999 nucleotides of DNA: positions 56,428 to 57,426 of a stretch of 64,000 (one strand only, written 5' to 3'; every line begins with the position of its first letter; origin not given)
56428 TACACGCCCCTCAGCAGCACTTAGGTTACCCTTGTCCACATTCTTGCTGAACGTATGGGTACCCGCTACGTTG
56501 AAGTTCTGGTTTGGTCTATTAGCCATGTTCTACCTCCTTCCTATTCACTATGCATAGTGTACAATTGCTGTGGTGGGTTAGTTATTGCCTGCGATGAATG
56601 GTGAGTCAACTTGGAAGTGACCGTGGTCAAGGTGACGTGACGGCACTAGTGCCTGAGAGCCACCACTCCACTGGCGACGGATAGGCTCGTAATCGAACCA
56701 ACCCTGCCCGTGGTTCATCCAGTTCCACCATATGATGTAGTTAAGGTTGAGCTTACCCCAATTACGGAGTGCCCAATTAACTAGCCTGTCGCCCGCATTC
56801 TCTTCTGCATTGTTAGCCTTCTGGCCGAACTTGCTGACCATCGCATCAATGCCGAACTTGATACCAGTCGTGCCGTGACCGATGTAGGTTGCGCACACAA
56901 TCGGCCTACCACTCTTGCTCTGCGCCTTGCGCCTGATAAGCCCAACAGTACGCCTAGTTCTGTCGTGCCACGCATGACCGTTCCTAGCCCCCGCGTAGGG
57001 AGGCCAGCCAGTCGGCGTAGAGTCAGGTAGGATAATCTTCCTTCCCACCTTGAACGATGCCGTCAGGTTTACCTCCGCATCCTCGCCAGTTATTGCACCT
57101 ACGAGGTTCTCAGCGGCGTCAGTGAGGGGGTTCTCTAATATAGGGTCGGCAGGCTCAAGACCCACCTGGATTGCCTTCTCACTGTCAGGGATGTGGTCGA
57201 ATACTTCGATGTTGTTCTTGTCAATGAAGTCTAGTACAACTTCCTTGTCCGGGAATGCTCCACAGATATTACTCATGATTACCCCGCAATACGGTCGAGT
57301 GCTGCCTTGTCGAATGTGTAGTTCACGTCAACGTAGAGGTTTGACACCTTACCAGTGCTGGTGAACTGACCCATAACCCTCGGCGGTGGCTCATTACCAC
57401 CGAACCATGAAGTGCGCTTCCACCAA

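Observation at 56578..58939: Lysis cassette with three separate peptidoglycan hydrolases including a papain-like C1 peptidase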

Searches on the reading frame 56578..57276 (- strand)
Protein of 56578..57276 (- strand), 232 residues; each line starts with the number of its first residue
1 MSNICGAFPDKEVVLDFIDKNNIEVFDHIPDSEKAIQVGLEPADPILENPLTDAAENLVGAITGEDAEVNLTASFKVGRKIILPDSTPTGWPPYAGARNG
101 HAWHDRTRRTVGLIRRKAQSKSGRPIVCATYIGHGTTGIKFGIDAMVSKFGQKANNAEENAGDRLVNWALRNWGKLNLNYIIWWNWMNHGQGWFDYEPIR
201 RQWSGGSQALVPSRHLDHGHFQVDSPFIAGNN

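Call 3: search_protein_families(library=pfam, proteins=[window:56578-57276:-], max_evalue=0.1)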
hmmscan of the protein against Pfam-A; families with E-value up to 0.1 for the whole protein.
window:56578-57276:- (232 aa): 0 families

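Call 4: search_protein_families(library=phrogs, proteins=[window:56578-57276:-], max_evalue=0.01)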
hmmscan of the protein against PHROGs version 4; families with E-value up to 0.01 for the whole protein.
window:56578-57276:- (232 aa): 0 families

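Call 6: search_solved_structures(query=window:56578-57276:-, max_evalue=10, show_alignments=2)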
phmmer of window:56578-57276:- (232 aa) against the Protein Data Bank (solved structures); distinct sequences matched with E-value up to 10: 1.
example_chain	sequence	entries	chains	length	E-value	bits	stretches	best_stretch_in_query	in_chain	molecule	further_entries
9flh_AA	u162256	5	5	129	0.34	13.2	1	160-223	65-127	LysM domain-containing protein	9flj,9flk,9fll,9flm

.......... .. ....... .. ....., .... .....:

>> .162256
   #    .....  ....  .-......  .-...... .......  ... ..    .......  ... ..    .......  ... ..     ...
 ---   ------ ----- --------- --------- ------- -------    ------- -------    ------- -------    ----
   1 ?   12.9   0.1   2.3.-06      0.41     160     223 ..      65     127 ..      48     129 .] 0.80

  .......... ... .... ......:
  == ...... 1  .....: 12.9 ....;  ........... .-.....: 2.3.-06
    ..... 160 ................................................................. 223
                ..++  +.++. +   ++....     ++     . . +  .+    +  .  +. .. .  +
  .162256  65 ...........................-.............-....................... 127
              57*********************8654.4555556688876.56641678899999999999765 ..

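Call 11: search_dna_similar(query=window:56578-57276:-, collection=phages, mode=protein, max_rows=25, max_evalue=0.001)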
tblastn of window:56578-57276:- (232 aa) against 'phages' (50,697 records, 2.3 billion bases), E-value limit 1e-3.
No match.

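Call 14: find_homologous_proteins(query=window:56578-57276:-, max_evalue=0.001)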
Query window:56578-57276:- (232 aa): 7 proteins with E <= 0.001 among 142 candidates.
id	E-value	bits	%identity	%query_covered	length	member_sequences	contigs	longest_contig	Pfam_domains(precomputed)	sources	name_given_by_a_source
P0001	7.9e-160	548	100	100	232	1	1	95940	PF26571.1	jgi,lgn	-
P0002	4.5e-85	303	60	98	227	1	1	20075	PF26571.1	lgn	-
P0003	2.4e-80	287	57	98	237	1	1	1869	PF26571.1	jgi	jgi:hypothetical protein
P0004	5.6e-76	273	53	98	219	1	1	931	PF26571.1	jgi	jgi:hypothetical protein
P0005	2.7e-75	271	53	100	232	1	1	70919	PF26571.1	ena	-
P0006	3.3e-71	257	52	98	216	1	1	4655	PF26571.1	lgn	-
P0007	7.8e-39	151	48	79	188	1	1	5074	-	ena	-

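Call 15: search_protein_families(library=pfam, proteins=[window:56578-57276:-, P0002, P0003, P0005, P0006, P0007], max_evalue=10)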
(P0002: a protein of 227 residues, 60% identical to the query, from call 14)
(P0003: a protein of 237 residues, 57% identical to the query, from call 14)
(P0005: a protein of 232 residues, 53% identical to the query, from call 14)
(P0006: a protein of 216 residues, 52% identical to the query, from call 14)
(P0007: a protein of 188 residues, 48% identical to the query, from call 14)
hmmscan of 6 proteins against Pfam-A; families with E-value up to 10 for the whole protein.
window:56578-57276:- (232 aa): 0 families

P0002 (227 aa): 1 family
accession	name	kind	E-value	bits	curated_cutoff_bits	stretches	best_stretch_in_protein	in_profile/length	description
PF00102.32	Y_phosphatase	-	0.1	12.7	20.9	1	108-148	156-199/234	Protein-tyrosine phosphatase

P0003 (237 aa): 0 families

P0005 (232 aa): 0 families

P0006 (216 aa): 0 families

P0007 (188 aa): 0 families
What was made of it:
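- On VldE / MT3 domain (PF26571): The model is absent from the local Pfam copy (call 15).
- There is no PF01551 hit in p232 or five homologues, even at E <= 10 (call 15).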

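Call 16: search_protein_families(library=ncbifam, proteins=[window:56578-57276:-], max_evalue=1)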
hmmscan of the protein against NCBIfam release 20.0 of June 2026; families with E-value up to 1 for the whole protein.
window:56578-57276:- (232 aa): 0 families
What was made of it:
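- Checked: It has no Pfam, PHROG or NCBIfam hit (calls 3, 4, 15, 16).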

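Call 20: search_solved_structures(query=A1, max_evalue=10, show_alignments=3)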
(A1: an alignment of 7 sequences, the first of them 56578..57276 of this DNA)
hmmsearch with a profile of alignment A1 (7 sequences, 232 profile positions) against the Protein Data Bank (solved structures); distinct sequences matched with E-value up to 10: 4.
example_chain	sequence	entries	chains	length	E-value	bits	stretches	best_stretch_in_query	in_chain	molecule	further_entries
9flh_AA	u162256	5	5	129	0.0016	21.1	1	160-224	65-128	LysM domain-containing protein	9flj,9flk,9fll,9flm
9fln_A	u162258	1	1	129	0.037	16.7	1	160-224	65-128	LysM domain-containing protein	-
1ygr_A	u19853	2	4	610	0.16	14.6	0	124-150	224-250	CD45 Protein Tyrosine Phosphatase | Leukocyte common antigen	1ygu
4ope_A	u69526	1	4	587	0.32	13.6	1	73-119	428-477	NRPS/PKS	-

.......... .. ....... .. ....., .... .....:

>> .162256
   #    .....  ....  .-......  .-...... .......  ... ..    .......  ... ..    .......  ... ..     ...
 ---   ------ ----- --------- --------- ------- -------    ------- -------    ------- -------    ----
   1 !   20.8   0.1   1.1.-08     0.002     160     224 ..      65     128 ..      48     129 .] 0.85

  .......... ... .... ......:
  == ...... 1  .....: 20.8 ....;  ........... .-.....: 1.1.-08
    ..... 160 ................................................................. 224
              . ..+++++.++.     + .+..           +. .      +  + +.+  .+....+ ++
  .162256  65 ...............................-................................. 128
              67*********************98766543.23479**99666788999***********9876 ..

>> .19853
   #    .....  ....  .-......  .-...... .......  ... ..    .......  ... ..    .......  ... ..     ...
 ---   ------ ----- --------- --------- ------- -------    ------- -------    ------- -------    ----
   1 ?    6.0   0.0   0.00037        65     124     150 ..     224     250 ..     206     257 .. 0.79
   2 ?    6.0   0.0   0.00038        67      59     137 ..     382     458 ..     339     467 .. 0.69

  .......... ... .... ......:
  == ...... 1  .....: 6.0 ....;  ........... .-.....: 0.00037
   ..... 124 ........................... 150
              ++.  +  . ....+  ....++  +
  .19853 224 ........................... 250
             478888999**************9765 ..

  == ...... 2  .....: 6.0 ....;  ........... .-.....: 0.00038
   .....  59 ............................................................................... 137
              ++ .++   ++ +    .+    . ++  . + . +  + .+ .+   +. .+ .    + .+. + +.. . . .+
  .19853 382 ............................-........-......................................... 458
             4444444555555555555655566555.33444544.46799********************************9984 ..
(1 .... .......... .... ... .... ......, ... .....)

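Call 29: predict_structure(alignment_id=A1)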
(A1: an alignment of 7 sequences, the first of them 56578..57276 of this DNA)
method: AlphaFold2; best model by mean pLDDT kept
length: 232 residues; sequences in the alignment: 7
mean_pLDDT: 35.2   pTM: 0.30
mean pLDDT of the five models: 35.2, 35.0, 34.6, 33.5, 32.6
residues with pLDDT >= 90: 0; 70-90: 0; 50-70: 27; < 50: 205
segments of 3 or more residues with pLDDT < 50: 1-8, 23-104, 106-155, 157-159, 172-232
pLDDT, mean of each block of 10 residues (from residue 1): 38 61 44 29 31 34 28 24 25 28 44 43 34 27 28 42 52 46 31 23 25 31 39 39
secondary structure, 60 per line:
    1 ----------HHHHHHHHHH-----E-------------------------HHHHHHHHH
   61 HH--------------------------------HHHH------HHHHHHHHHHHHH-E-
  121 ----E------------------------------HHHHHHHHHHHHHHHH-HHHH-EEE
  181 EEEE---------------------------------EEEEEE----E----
elements in order: H11-20 H52-62 H95-98 H105-117 H156-171 H173-176 E178-184 E218-223
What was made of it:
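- Tried and rejected: First AF2 model of p232: built from 7 sequences, pLDDT 35, unusable (call 29).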

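Call 35: search_protein_representatives(alignment_id=A1)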
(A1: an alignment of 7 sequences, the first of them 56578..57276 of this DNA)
Query: 7 sequences, 232 profile positions. Proteins with E-value up to 0.001 (for the whole library): 75; up to 1e-10: 40; up to 1e-30: 7. The best 75 are listed.
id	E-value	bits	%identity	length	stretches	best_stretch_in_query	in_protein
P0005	2.2e-120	416.7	-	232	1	1-232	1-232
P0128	1.4e-45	171.9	-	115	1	119-232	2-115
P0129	4.3e-45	170.3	-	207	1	32-224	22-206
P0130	2.4e-41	158.0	-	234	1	3-223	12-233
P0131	4.9e-35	137.4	-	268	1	125-221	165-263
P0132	4.2e-34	134.3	-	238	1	124-226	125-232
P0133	7.7e-34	133.5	-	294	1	86-221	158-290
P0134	1.7e-29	119.3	-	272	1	95-223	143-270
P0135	1.3e-28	116.3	-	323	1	94-224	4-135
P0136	2.0e-28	115.8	-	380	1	100-224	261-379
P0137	7.2e-26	107.4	-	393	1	101-223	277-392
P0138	4.6e-25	104.7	-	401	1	80-223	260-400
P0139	2.4e-24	102.4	-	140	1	123-222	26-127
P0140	2.5e-24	102.4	-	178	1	87-223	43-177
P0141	6.9e-24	100.9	-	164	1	103-223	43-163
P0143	3.1e-22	95.5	-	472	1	101-224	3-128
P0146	1.0e-20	90.5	-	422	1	126-222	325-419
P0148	7.3e-20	87.7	-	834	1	125-225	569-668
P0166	7.7e-11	58.2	-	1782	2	110-224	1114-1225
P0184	3.5e-06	43.0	-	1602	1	126-223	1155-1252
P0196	2.0e-04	37.2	-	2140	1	128-224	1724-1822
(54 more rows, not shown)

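Call 41: search_protein_families(library=pfam, proteins=[P0131, P0133, P0136, P0138, P0146, P0148, P0166, P0184, P0196, P0143], max_evalue=0.001)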
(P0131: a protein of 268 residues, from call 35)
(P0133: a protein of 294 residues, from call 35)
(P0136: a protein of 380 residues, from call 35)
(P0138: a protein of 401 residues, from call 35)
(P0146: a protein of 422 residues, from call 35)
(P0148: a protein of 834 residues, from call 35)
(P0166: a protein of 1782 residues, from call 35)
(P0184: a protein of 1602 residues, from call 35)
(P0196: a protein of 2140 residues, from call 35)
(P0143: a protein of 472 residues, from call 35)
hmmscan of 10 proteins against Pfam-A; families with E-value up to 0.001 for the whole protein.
P0131 (268 aa): 0 families

P0133 (294 aa): 0 families

P0136 (380 aa): 2 families
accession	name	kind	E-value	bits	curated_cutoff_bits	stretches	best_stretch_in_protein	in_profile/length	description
PF01510.30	Amidase_2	-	1.3e-25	90.6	26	1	26-148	2-131/131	N-acetylmuramoyl-L-alanine amidase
PF05036.18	SPOR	-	3.4e-10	40.5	21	1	175-241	5-75/76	SPOR domain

P0138 (401 aa): 1 family
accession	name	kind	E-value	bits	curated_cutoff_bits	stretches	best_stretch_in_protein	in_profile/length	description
PF01183.26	Glyco_hydro_25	-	1.5e-19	71.5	27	1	11-217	2-178/180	Glycosyl hydrolases family 25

P0146 (422 aa): 2 families
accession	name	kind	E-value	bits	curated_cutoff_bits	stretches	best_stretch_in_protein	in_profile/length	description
PF01510.30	Amidase_2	-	7.3e-23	81.8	26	1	53-177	2-131/131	N-acetylmuramoyl-L-alanine amidase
PF05036.18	SPOR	-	4e-08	33.9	21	1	213-250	8-48/76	SPOR domain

P0148 (834 aa): 2 families
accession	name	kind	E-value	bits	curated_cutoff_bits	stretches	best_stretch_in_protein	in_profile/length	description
PF01832.25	Glucosaminidase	-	2.8e-09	38.2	30.2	1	404-528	5-120/123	Mannosyl-glycoprotein endo-beta-N-acetylglucosaminidase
PF01510.30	Amidase_2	-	1e-08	36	26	1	23-167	2-130/131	N-acetylmuramoyl-L-alanine amidase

P0166 (1782 aa): 2 families
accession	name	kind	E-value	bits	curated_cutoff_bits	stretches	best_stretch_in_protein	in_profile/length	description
PF01551.29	Peptidase_M23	-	2.3e-09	37.8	28.7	1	446-536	2-90/96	Peptidase family M23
PF00413.30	Peptidase_M10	-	5.1e-09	36.6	24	1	681-765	63-155/159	Matrixin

P0184 (1602 aa): 0 families

P0196 (2140 aa): 1 family
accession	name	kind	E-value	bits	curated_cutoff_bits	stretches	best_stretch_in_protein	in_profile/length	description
PF01464.25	SLT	-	9.6e-08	32.1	21.3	1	1941-2012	21-84/117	Transglycosylase SLT domain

P0143 (472 aa): 0 families
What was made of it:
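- It is fused to GH25 (P0138), to Amidase_2+SPOR (P0136, P0146) and to Amidase_2+Glucosaminidase (P0148) in other sequences (calls 35, 41). The domain is fused to GH25 and to Amidase_2+SPOR in endolysin-like architectures (call 41).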

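Call 50: predict_structure(alignment_id=A3)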
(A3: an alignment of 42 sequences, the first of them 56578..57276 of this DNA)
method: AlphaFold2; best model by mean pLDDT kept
length: 232 residues; sequences in the alignment: 42
mean_pLDDT: 86.6   pTM: 0.84
mean pLDDT of the five models: 86.6, 86.6, 85.9, 84.8, 84.1
residues with pLDDT >= 90: 146; 70-90: 45; 50-70: 35; < 50: 6
segments of 3 or more residues with pLDDT < 50: 1-5
pLDDT, mean of each block of 10 residues (from residue 1): 56 91 95 85 59 66 65 82 97 96 95 97 98 86 97 97 96 92 96 94 85 97 79 44
secondary structure, 60 per line:
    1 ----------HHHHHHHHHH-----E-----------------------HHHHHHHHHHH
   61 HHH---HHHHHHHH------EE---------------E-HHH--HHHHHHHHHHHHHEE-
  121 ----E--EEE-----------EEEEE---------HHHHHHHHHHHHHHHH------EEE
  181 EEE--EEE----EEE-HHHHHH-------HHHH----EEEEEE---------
elements in order: H11-20 H50-63 H67-74 H105-117 E128-130 E142-146 H156-171 E178-183 E186-188 E193-195 H197-202 H210-213 E218-223
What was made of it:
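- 56578..57276 (-): VldE/MT3-type LAS-fold zinc peptidase, 232 aa. Catalytic domain at about residues 95-225, preceded by an N-terminal domain of about 95 aa that carries an invariant Cys5-Gly6. The AF2 model has pLDDT 86.6 (call 50).
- On VldE / MT3 domain (PF26571): AF2 model with pLDDT 86.6 and pTM 0.84 (call 50).
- Tried and rejected: Redone with 42 sequences (call 50).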

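Call 52: fold_search(model_id=the predicted structure, library=pdb)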
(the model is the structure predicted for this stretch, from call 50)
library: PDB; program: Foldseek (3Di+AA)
matches with E <= 10: 14; with E <= 0.001: 0
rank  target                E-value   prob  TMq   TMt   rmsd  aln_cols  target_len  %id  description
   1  9fln                  2.3e-02  0.99  0.36  0.68   3.7       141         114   16  Crystal structure of the C-terminal domain of VldE H373A from Streptococcus pneumoniae (released 2025-01-22)
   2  9flm                  2.6e-02  0.99  0.26  0.52   2.9        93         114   19  Crystal structure of the C-terminal domain of VldE from Streptococcus pneumoniae in a catalytically competent conformati (released 2025-01-22)
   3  9flj                  2.8e-02  0.99  0.34  0.69   6.6       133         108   18  Crystal structure of the C-terminal domain of VldE from Streptococcus pneumoniae containing three zinc atoms at the bind (released 2025-01-22)
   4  9flh                  3.4e-02  0.98  0.25  0.51   2.8        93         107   18  Crystal structure of the C-terminal domain of VldE from Streptococcus pneumoniae containing four zinc atoms at the bindi (released 2025-01-22)
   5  9flk                  8.8e-02  0.90  0.32  0.62   4.3       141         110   16  Crystal structure of the C-terminal domain of VldE from Streptococcus pneumoniae containing two zinc atoms at the bindin (released 2025-01-22)
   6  1u10_A                5.8e+00  0.03  0.20  0.20  11.7       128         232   11  MEPA, active form with ZN in P1 (released 2004-09-07)
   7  1u10_C                6.1e+00  0.02  0.22  0.21  13.3       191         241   10  MEPA, active form with ZN in P1 (released 2004-09-07)
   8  6rmo_E                6.5e+00  0.01  0.13  0.08  11.2        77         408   16  Structure of Plasmodium falciparum IMP-nucleotidase (released 2020-07-15)
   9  1tzp_A                6.9e+00  0.01  0.20  0.20  15.9       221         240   12  MEPA, inactive form without ZN in P21 (released 2004-09-07)
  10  6smp_I                7.3e+00  0.02  0.11  0.08  10.2        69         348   13  AntDE:AntF (holo): type II PKS acyl-carrier protein in complex with its ketosynthase bound to the hexaketide (released 2020-05-27)
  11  6rmw_F                7.8e+00  0.01  0.14  0.10  10.5       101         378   14  Structure of N-terminal truncated IMP bound Plasmodium falciparum IMP-nucleotidase (released 2020-07-15)
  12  6smp_F                8.8e+00  0.01  0.10  0.07   9.0        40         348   20  AntDE:AntF (holo): type II PKS acyl-carrier protein in complex with its ketosynthase bound to the hexaketide (released 2020-05-27)
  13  8fbz_B                8.8e+00  0.01  0.12  0.07   8.6        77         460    8  Crystal Structure of apo human Glutathione Synthetase Y270E (released 2024-05-08)
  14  6crn_A                9.9e+00  0.00  0.09  0.08  11.8       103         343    8  Structure of the USP15 deubiquitinase domain in complex with a high-affinity first-generation Ubv (released 2019-01-23)
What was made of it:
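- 56578..57276 (-): The Foldseek top five are all VldE (call 52).
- On VldE / MT3 domain (PF26571): Foldseek probability 0.90-0.99 for five VldE entries (call 52).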

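Call 61: fold_search(model_id=the predicted structure, library=viral)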
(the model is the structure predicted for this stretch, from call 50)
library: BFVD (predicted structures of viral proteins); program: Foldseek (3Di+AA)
matches with E <= 10: 25; with E <= 0.001: 0
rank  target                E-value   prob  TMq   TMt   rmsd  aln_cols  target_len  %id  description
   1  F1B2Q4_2              4.6e-03  1.00  0.27  0.06   6.5        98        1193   20  (no name in the UniProt tables at hand)
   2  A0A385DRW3            8.9e-03  0.99  0.36  0.31   5.7       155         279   17  (no name in the UniProt tables at hand)
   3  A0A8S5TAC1            2.8e-02  0.99  0.28  0.31   3.0        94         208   26  ARB-07466-like C-terminal domain-containing protein [Podoviridae sp. ctrfz10]
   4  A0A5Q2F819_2          1.9e-01  0.47  0.30  0.09   7.6       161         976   18  Tape measure protein [Gordonia phage Sixama]
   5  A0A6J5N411            2.4e-01  0.41  0.23  0.33   4.5        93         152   13  Uncharacterized protein [uncultured Caudovirales phage]
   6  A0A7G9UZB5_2          5.2e-01  0.23  0.23  0.06   7.7       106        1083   17  Tape measure protein [Gordonia Phage Sephiroth]
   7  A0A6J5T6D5            5.2e-01  0.21  0.28  0.28  11.9       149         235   16  Peptidoglycan binding-like [uncultured Caudovirales phage]
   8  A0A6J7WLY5            5.5e-01  0.23  0.32  0.42  12.2       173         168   13  Uncharacterized protein [uncultured Caudovirales phage]
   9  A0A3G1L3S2            9.5e-01  0.08  0.27  0.07  21.6       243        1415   15  Putative tail tape measure protein [Synechococcus phage S-CBWM1]
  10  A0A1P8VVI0            1.5e+00  0.10  0.26  0.07   8.1       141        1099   13  (no name in the UniProt tables at hand)
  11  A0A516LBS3            2.6e+00  0.07  0.20  0.08   7.8       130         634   13  (no name in the UniProt tables at hand)
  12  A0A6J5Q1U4            3.1e+00  0.13  0.20  0.30   5.2        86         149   10  Uncharacterized protein [uncultured Caudovirales phage]
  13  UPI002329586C         3.3e+00  0.06  0.24  0.08  10.4       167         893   10  (no name look-up for this kind of identifier)
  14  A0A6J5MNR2            3.7e+00  0.11  0.23  0.33   4.2        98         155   10  Uncharacterized protein [uncultured Caudovirales phage]
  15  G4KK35                3.7e+00  0.02  0.15  0.06  11.5        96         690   14  (no name in the UniProt tables at hand)
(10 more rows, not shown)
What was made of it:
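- BFVD fold hits include Gordonia phage tape-measure proteins (call 61).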

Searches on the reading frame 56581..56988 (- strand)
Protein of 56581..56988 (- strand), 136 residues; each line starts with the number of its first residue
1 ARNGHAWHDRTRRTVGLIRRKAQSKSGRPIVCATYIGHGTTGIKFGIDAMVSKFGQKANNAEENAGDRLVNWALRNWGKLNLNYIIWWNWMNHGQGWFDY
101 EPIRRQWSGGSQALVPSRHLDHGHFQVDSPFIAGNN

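Call 40: search_solved_structures(query=A2, max_evalue=1, show_alignments=2)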
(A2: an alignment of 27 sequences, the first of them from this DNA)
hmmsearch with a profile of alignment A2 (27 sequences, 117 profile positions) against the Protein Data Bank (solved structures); distinct sequences matched with E-value up to 1: 3.
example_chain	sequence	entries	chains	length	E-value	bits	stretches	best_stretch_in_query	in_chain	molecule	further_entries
9flh_AA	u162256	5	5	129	6.8e-14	55.2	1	3-116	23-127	LysM domain-containing protein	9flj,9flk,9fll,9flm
9fln_A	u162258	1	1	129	1.1e-11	48.1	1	3-116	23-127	LysM domain-containing protein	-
1l8y_A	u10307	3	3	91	0.61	13.5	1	46-113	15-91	upstream binding factor 1 | Nucleolar transcription factor 1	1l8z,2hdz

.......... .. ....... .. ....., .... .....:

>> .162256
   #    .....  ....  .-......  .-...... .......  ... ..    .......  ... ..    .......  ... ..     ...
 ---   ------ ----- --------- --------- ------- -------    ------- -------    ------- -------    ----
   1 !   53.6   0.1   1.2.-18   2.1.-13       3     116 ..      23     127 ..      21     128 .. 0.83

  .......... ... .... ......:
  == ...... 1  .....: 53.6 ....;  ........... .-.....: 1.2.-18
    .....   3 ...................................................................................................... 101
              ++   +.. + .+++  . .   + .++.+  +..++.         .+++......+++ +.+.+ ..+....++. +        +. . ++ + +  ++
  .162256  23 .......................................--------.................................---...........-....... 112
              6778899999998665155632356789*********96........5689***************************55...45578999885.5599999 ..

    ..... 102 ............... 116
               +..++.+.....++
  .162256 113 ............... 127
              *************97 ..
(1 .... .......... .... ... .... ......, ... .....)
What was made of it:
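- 56578..57276 (-): The domain profile hits VldE (PDB 9flh) at E = 6.8e-14 over the whole domain (call 40).
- On VldE / MT3 domain (PF26571): The 27-sequence domain profile against 9flh gives E = 6.8e-14, covering profile positions 3-116 of 117 (call 40).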
